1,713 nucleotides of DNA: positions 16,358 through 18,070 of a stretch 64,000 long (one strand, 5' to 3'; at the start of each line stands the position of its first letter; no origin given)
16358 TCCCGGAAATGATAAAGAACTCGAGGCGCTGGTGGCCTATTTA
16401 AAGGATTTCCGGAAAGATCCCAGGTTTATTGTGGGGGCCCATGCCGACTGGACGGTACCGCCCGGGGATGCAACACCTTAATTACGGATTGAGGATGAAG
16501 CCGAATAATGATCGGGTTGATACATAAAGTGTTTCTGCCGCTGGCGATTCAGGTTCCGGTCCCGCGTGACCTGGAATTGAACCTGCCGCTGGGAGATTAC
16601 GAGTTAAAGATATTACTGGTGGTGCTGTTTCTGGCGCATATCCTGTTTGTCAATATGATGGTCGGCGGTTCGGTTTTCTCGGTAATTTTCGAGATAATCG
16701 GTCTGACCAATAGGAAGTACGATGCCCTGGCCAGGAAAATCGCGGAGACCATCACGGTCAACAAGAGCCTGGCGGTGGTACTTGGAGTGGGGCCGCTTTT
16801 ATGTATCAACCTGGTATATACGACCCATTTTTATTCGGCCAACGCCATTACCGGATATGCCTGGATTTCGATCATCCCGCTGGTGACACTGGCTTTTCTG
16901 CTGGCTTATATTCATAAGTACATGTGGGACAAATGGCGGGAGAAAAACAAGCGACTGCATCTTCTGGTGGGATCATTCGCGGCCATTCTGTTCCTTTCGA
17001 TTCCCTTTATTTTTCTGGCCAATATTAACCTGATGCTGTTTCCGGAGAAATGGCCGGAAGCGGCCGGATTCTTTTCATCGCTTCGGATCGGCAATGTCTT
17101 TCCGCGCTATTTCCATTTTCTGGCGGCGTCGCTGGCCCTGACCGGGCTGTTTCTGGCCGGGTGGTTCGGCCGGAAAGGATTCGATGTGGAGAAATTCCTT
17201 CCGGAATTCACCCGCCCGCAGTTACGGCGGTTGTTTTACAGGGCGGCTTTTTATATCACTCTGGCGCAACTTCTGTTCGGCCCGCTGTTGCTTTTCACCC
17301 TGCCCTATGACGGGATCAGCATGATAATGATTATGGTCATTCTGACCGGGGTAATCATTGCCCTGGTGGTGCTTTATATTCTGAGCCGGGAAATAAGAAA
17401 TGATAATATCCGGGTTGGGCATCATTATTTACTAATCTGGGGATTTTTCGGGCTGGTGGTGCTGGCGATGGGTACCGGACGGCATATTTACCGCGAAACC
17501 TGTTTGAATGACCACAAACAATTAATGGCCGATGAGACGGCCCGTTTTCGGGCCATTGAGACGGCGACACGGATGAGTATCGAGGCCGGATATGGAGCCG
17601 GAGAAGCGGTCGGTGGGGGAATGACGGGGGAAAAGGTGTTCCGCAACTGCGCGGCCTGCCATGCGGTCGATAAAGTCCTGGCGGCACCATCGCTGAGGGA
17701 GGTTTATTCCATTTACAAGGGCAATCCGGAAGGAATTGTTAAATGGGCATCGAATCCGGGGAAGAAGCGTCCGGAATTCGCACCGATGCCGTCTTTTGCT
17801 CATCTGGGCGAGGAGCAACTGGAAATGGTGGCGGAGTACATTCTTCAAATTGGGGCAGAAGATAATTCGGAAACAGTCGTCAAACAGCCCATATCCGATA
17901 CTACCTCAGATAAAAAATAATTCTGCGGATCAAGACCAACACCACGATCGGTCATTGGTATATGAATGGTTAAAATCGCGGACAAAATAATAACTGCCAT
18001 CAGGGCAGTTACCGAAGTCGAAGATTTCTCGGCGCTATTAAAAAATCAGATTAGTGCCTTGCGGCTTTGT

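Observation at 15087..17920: Two tandem cytochrome bd-like (CydA-family) proteins, each fused to a C-terminal monoheme cytochrome c domain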

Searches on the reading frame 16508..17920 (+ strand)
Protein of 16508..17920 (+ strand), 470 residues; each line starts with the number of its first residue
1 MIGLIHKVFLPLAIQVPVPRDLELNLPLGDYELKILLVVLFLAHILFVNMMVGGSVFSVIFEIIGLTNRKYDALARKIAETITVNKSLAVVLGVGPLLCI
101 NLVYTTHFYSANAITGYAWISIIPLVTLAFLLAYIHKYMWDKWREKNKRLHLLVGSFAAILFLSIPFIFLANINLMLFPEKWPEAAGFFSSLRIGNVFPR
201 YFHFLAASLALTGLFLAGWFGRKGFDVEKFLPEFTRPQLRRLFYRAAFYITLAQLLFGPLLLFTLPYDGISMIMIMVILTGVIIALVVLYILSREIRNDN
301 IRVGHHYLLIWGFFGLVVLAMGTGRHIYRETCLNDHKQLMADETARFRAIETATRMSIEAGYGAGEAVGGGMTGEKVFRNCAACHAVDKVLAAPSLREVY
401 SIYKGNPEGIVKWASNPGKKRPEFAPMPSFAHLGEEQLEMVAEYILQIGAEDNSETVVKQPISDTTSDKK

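Call 6: search_protein_families(library=pfam, proteins=[window:16508-17920:+], max_evalue=1)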
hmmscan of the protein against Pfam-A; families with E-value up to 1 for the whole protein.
window:16508-17920:+ (470 aa): 2 families
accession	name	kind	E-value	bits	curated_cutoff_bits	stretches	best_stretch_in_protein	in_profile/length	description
PF00034.26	Cytochrom_C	-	1.4e-08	36.4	21.3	1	373-447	3-88/90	Cytochrome c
PF13442.11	Cytochrome_CBB3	-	2.7e-06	28.1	27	1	374-445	6-68/68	Cytochrome C oxidase, cbb3-type, subunit III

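Call 7: search_protein_families(library=ncbifam, proteins=[window:16508-17920:+], max_evalue=1)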
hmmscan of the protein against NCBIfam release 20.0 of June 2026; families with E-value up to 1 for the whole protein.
window:16508-17920:+ (470 aa): 4 families
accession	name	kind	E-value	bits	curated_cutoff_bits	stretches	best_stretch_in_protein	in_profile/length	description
TIGR00782.1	ccoP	equivalog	0.00081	18.8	179.95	1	374-454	110-198/285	cytochrome-c oxidase, cbb3-type subunit III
NF045930.1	Cytc6PetJCyano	equivalog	0.0018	18.2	135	1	372-447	29-104/110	cytochrome c6 PetJ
TIGR04485.1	thiosulf_SoxX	equivalog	0.068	13.9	61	1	380-447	4-77/78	sulfur oxidation c-type cytochrome SoxX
NF052248.1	SorU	equivalog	0.18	12.1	100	0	426-445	52-72/72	SorU family sulfite dehydrogenase c-type cytochrome subunit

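Call 15: find_homologous_proteins(query=window:16508-17920:+)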
Query window:16508-17920:+ (470 aa): 1237 proteins with E <= 0.001 among 8000 candidates; the best 120 are listed.
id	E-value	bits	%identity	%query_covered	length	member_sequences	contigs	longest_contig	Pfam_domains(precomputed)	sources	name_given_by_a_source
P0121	0.0e+0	1056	100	100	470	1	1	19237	PF13442.12,PF00034.27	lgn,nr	nr:cytochrome c [candidate division Zixibacteria bacterium]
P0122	2.0e-211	721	71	93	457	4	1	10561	PF00034.27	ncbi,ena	-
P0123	3.7e-211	720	70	93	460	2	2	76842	PF00034.27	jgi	-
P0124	5.0e-210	717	68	96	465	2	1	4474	PF00034.27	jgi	-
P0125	3.1e-208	711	69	94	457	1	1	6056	PF00034.27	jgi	jgi:cytochrome c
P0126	2.4e-207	708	70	94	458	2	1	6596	PF00034.27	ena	-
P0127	4.3e-206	704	70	94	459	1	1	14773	PF13442.12,PF00034.27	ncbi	-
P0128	1.9e-205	701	67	100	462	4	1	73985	-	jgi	-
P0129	1.6e-204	698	70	93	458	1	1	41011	PF00034.27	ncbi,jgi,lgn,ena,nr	ncbi:MAG: cytochrome c [candidate division Zixibacteria bacterium]|nr:cytochrome c [candidate divisi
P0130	2.8e-204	698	68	96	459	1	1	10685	-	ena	-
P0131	3.9e-204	697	68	93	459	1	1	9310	-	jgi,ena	-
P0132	6.4e-203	693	68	96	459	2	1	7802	PF00034.27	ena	-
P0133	7.9e-203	693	66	97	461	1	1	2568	PF00034.27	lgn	-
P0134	1.3e-202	692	69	94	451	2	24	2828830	PF00034.27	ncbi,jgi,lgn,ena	jgi:cytochrome c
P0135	9.0e-202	689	69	94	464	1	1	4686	PF00034.27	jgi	jgi:cytochrome c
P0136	1.6e-201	689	67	96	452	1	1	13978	PF00034.27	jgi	-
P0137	1.7e-200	685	66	99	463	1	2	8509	PF00034.27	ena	-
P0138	1.9e-200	685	67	93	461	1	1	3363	PF00034.27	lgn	-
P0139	2.5e-200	685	66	98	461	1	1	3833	PF00034.27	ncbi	-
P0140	3.1e-200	684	68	94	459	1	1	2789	PF00034.27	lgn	-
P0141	1.0e-199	683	67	95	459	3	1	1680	PF00034.27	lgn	-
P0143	2.5e-199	681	69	93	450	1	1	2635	PF00034.27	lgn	-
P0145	3.9e-198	677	68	94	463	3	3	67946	PF00034.27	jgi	-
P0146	4.6e-198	677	66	94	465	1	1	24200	PF13442.12,PF00034.27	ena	-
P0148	1.2e-197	676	67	93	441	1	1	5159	PF00034.27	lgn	-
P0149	3.4e-197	674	66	97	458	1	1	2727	PF00034.27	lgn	-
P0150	6.8e-197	673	65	97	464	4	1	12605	PF00034.27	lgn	-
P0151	6.9e-197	673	65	97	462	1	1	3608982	PF00034.27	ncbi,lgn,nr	ncbi:MAG: cytochrome C [Candidatus Zixiibacteriota bacterium]|nr:MAG: cytochrome C [candidate divisi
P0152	2.1e-196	672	67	97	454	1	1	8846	PF13442.12,PF00034.27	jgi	-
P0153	2.2e-196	672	67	94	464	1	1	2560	PF00034.27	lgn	-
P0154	5.3e-196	670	65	94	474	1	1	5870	PF13442.12,PF00034.27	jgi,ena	-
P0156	1.4e-193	662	64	97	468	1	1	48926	PF00034.27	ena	-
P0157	1.3e-192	659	64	94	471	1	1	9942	PF00034.27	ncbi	-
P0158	6.3e-192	657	62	97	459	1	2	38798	PF00034.27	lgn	-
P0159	1.9e-191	655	63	96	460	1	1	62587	PF00034.27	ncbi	-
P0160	1.5e-190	652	67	92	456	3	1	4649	PF00034.27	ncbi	-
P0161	4.7e-190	651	64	96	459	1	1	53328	PF00034.27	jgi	-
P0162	4.8e-190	651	64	95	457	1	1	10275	PF00034.27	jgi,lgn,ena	-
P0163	5.0e-190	651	64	94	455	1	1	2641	PF00034.27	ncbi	-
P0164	1.0e-188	646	64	93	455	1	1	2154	PF00034.27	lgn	-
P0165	1.3e-188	646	63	94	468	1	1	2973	PF13442.12,PF00034.27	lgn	-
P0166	2.0e-188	645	62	95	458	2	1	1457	PF00034.27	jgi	jgi:cytochrome c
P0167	2.3e-188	645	64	94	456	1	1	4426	PF00034.27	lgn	-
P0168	9.6e-188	643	64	93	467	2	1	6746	PF00034.27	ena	-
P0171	6.8e-187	640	64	93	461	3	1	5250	PF00034.27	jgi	-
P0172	7.7e-187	640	63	94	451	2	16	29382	PF00034.27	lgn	-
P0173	2.4e-186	638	62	95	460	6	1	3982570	PF00034.27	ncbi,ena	-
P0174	5.1e-186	637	62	95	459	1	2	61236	PF00034.27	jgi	-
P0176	1.7e-185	636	62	95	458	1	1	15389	PF00034.27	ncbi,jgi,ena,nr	ncbi:MAG: cytochrome c [candidate division Zixibacteria bacterium]|nr:cytochrome c [candidate divisi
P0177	2.2e-185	635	62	94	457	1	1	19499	PF00034.27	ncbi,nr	ncbi:cytochrome C [candidate division GN15 bacterium]|nr:cytochrome C [candidate division GN15 bacte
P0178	3.0e-185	635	63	90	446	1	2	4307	PF00034.27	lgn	-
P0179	5.8e-185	634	64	92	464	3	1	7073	PF00034.27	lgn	-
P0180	1.6e-184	632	63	93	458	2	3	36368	PF00034.27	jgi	jgi:cytochrome c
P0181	1.7e-184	632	62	96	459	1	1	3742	PF00034.27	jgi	-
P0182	2.6e-184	632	61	95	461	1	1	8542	PF13442.12,PF00034.27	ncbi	-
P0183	5.1e-184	631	62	90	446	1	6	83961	PF00034.27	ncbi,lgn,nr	ncbi:cytochrome c [bacterium]|nr:cytochrome c [bacterium] MCB2202344.1 cytochrome c [bacterium]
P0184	7.4e-184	630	63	93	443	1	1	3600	PF13442.12,PF00034.27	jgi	jgi:cytochrome c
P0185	8.5e-184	630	63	95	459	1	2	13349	PF13442.12,PF00034.27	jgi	-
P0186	1.3e-182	626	62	93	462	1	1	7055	PF00034.27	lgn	-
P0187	4.2e-181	621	62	94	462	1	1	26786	PF00034.27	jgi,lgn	jgi:cytochrome c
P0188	4.5e-181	621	62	94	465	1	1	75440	PF00034.27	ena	-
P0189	6.8e-179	614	60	94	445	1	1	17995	PF00034.27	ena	-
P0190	9.9e-179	613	58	98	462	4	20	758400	PF00034.27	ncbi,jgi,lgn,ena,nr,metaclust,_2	ncbi:MAG TPA: cytochrome C [candidate division Zixibacteria bacterium]|nr:cytochrome c [candidate di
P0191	5.1e-178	611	60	94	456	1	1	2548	PF00034.27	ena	-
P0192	1.5e-176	606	60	96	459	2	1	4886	PF13442.12,PF00034.27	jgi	-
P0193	9.8e-173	594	60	94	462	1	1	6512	PF00034.27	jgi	-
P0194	1.4e-172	593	59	95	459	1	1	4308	PF00034.27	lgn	-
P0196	6.0e-169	581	59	93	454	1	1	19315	PF13442.12,PF00034.27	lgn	-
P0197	1.4e-165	570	64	82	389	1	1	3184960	PF13442.12,PF00034.27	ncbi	ncbi:MAG: cytochrome c, partial [Candidatus Zixiibacteriota bacterium]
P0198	1.5e-164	567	58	94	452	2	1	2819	PF13442.12,PF00034.27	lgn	-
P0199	1.5e-163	563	58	94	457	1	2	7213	PF13442.12,PF00034.27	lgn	-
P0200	3.8e-163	562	56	94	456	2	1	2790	PF13442.12,PF00034.27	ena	-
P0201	4.2e-163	562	56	96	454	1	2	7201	PF13442.12,PF00034.27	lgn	-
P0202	1.3e-162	560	58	95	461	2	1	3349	PF00034.27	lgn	-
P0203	3.8e-162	559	57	93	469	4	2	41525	PF13442.12,PF00034.27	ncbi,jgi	jgi:cytochrome c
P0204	1.6e-161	557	55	95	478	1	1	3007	PF13442.12,PF00034.27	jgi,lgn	jgi:cytochrome c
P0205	3.0e-161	556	55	94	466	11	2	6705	PF13442.12,PF00034.27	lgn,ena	-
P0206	2.4e-160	553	57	92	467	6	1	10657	PF13442.12,PF00034.27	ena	-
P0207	5.3e-160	552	56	93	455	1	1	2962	PF13442.12,PF00034.27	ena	-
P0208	8.9e-160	551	57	94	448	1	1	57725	PF13442.12,PF00034.27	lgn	-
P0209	1.3e-159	550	58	93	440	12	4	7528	PF13442.12,PF00034.27,PF01654.23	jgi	jgi:cytochrome c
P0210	4.1e-159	549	56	93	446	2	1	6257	PF13442.12,PF00034.27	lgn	-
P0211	6.2e-159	548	56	94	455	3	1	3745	PF13442.12,PF00034.27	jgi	-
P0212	4.9e-158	545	55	95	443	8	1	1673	PF13442.12,PF00034.27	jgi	jgi:cytochrome c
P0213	5.9e-158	545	56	93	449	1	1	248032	PF00034.27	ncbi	-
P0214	7.3e-158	545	58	94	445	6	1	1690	PF13442.12,PF00034.27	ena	-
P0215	7.6e-157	541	54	93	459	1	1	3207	PF13442.12,PF00034.27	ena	-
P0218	1.9e-155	537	57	92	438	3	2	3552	PF00034.27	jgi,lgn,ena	-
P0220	1.5e-154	534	54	94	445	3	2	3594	PF13442.12,PF00034.27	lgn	-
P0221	4.5e-153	529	54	97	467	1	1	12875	PF13442.12,PF00034.27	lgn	-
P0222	6.6e-153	528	56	93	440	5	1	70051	PF00034.27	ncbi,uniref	ncbi:c-type cytochrome [Prosthecobacter sp.]|uniref:c-type cytochrome n=1 Tax=Prosthecobacter sp. Ta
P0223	7.8e-153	528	55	94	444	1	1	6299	PF00034.27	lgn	-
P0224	1.6e-152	527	55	93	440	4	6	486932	PF00034.27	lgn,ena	-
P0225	2.2e-152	527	54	90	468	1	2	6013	PF13442.12,PF00034.27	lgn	-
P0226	3.6e-152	526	55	93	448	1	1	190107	PF13442.12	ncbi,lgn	ncbi:MAG: cytochrome c [Bryobacteraceae bacterium]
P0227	4.5e-152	526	55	94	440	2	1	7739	PF13442.12,PF00034.27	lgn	-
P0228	2.1e-151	523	54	93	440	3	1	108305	PF00034.27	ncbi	-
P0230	5.4e-151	522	54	94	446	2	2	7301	PF00034.27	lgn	-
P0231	1.1e-150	521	54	93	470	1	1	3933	PF13442.12,PF00034.27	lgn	-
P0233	1.6e-150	520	54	93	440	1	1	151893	PF00034.27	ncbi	ncbi:MAG: c-type cytochrome [Prosthecobacter sp.]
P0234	1.9e-150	520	54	93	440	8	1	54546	PF00034.27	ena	-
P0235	6.5e-150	518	54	93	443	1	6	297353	PF00034.27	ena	-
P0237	1.6e-149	517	53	94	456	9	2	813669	PF13442.12,PF00034.27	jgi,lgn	jgi:cytochrome c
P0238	1.6e-149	517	55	93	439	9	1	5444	PF00034.27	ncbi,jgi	jgi:cytochrome c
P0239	1.8e-149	517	55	92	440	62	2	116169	PF00034.27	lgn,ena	-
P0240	2.9e-149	516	54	93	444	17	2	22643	PF00034.27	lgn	-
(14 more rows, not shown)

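Call 17: search_solved_structures(query=A2, max_evalue=10, show_alignments=2)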
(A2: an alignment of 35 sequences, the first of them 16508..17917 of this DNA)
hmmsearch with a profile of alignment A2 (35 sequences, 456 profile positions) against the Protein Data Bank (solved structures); distinct sequences matched with E-value up to 10: 91 (the best 60 are shown).
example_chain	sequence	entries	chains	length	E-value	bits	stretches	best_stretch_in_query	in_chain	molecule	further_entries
9l08_A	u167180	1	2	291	1.6e-25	93.2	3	363-454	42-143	Covalently Connected Cytochrome c555 trimer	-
2zxy_A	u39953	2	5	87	1.1e-07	34.4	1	368-442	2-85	Cytochrome c552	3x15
5z25_A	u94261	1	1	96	4.4e-07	32.4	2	364-410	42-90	Cytochrome c552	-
2d0s_A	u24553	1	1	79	2.7e-06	29.8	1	374-442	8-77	cytochrome c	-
6cuk_A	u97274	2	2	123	9e-06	28.1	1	354-446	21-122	Cytochrome c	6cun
1a56_A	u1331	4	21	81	9.7e-06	28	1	374-442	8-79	FERRICYTOCHROME C-552 | FERROCYTOCHROME C-552 | CYTOCHROME C-552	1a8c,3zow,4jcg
6kq1_A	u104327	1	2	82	1.1e-05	27.8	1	368-442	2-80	Cytochrome C biogenesis protein CcsA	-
3cp5_A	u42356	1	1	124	1.4e-05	27.5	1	354-446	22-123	Cytochrome c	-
1cor_A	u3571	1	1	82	1.9e-05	27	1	368-442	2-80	CYTOCHROME C551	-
6xkx_p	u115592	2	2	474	2.3e-05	26.7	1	363-444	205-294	Cbb3-type cytochrome c oxidase subunit CcoP,Cytochrome c-type cyt cy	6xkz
2i8f_A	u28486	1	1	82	7.6e-05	25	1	368-442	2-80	Cytochrome c-551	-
3zox_A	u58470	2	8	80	0.00012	24.4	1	374-442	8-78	CYTOCHROME C-552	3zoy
1cch_A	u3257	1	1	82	0.00014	24.1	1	368-441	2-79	CYTOCHROME C551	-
2v08_A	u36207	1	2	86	0.00019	23.7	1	367-445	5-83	CYTOCHROME C6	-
5xec_A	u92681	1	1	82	0.00023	23.5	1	371-442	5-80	Cytochrome c-551,Cytochrome c-552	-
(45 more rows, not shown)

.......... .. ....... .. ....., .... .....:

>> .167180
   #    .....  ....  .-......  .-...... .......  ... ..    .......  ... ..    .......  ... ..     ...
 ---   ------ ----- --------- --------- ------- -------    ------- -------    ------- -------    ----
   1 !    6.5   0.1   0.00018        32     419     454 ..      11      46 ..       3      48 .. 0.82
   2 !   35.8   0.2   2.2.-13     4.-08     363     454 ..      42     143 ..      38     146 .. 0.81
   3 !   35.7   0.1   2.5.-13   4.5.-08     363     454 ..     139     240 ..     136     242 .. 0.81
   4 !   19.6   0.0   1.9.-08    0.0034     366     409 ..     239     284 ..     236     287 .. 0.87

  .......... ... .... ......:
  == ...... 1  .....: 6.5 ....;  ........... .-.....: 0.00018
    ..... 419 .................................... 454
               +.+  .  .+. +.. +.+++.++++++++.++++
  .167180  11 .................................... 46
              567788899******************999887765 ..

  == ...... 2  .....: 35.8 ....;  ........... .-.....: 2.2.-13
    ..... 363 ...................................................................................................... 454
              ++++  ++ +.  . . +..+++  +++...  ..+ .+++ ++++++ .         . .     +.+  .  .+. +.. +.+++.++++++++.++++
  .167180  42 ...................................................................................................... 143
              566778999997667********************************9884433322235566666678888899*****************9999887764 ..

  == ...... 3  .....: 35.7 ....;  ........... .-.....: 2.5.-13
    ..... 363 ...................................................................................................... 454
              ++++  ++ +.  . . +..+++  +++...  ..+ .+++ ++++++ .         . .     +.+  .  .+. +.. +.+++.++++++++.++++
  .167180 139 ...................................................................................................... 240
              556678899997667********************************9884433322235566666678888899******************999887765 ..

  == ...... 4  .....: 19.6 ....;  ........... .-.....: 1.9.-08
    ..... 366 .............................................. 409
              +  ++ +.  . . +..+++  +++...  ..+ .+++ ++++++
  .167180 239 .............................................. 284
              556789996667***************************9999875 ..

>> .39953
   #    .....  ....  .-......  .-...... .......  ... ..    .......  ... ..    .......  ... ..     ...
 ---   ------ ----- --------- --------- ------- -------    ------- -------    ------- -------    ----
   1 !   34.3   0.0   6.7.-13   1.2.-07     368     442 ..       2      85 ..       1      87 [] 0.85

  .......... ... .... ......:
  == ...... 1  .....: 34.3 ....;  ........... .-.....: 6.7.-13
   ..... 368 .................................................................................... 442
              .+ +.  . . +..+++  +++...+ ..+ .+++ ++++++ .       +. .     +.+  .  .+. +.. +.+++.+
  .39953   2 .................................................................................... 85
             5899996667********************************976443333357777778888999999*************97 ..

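Call 33: predict_structure(alignment_id=A2)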
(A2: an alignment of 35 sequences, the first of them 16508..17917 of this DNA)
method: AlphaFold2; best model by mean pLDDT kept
length: 470 residues; sequences in the alignment: 35
mean_pLDDT: 83.8   pTM: 0.72
mean pLDDT of the five models: 83.8, 83.2, 82.2, 78.9, 77.2
residues with pLDDT >= 90: 228; 70-90: 151; 50-70: 58; < 50: 33
segments of 3 or more residues with pLDDT < 50: 2-4, 9-15, 367-370, 453-470
pLDDT, mean of each block of 10 residues (from residue 1): 49 54 72 84 88 96 97 96 69 63 59 62 88 95 95 97 91 84 82 87 95 97 95 97 98 94 86 96 98 97 96 94 90 87 84 80 58 75 85 90 94 91 87 89 92 45 39
secondary structure, 60 per line:
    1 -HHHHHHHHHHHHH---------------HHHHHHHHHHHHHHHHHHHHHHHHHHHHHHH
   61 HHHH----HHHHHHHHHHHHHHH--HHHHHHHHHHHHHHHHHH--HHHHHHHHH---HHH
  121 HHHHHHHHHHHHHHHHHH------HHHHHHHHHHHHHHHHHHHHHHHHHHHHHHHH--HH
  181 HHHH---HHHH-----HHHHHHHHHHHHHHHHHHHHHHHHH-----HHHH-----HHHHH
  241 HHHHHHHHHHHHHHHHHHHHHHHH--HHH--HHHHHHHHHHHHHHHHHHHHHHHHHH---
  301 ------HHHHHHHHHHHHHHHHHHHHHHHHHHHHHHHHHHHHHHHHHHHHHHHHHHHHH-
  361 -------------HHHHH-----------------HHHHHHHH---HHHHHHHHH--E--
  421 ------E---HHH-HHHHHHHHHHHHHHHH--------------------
elements in order: H2-14 H30-64 H69-83 H86-103 H106-114 H118-138 H145-176 H179-184 H188-191 H197-221 H227-230 H236-264 H272-297 H307-359 H374-378 H396-403 H407-415 H435-450

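Call 37: fold_search(model_id=the predicted structure, library=pdb)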
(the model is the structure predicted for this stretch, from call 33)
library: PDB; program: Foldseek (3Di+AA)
matches with E <= 10: 189; with E <= 0.001: 5
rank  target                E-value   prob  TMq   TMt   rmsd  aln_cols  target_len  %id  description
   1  9r2g_A                9.6e-05  1.00  0.52  0.63   4.2       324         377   16  Cytochrome bd II oxidase qOR-2 type from Mycobacterium smegmatis (released 2026-03-04)
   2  5doq_A                2.6e-04  1.00  0.47  0.51   6.5       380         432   16  The structure of bd oxidase from Geobacillus thermodenitrificans (released 2016-05-04)
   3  7oy2_C                3.9e-04  1.00  0.40  0.41  23.0       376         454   15  High resolution structure of cytochrome bd-II oxidase from E. coli (released 2021-12-15)
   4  6rx4_A                7.1e-04  1.00  0.41  0.40  19.1       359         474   14  THE STRUCTURE OF BD OXIDASE FROM ESCHERICHIA COLI (released 2019-11-20)
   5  7d5i_A                8.4e-04  1.00  0.47  0.50   5.8       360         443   12  Structure of Mycobacterium smegmatis bd complex in the apo-form. (released 2021-06-23)
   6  8b4o_A                1.2e-03  1.00  0.47  0.50   5.6       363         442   12  Cryo-EM structure of cytochrome bd oxidase from C. glutamicum (released 2022-12-28)
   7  9fka_A                1.9e-03  1.00  0.44  0.45   6.6       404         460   11  Cryo-EM structure of the reduced cytochrome bd oxidase from M. tuberculosis (released 2025-02-12)
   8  7ose_A                2.4e-03  1.00  0.40  0.37   4.1       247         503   17  cytochrome bd-II type oxidase with bound aurachin D (released 2021-11-17)
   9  7nkz_A                2.7e-03  1.00  0.39  0.40   4.5       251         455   15  Cryo-EM structure of the cytochrome bd oxidase from M. tuberculosis at 2.5 A resolution (released 2021-09-22)
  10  6rko_A                3.3e-03  1.00  0.45  0.47   8.4       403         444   13  Cryo-EM structure of the E. coli cytochrome bd-I oxidase at 2.68 A resolution (released 2019-10-16)
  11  5doq_B                1.9e-02  1.00  0.41  0.54  13.3       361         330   14  The structure of bd oxidase from Geobacillus thermodenitrificans (released 2016-05-04)
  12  9fka_B                2.9e-02  1.00  0.44  0.57   4.5       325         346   11  Cryo-EM structure of the reduced cytochrome bd oxidase from M. tuberculosis (released 2025-02-12)
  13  2d0s                  6.8e-02  1.00  0.14  0.74   2.7        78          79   27  Crystal structure of the Cytochrome C552 from moderate thermophilic bacterium, hydrogenophilus thermoluteolus (released 2006-05-23)
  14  7nkz_B                8.4e-02  1.00  0.39  0.52   5.9       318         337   12  Cryo-EM structure of the cytochrome bd oxidase from M. tuberculosis at 2.5 A resolution (released 2021-09-22)
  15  6rko_B                1.4e-01  0.99  0.39  0.47  18.9       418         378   10  Cryo-EM structure of the E. coli cytochrome bd-I oxidase at 2.68 A resolution (released 2019-10-16)
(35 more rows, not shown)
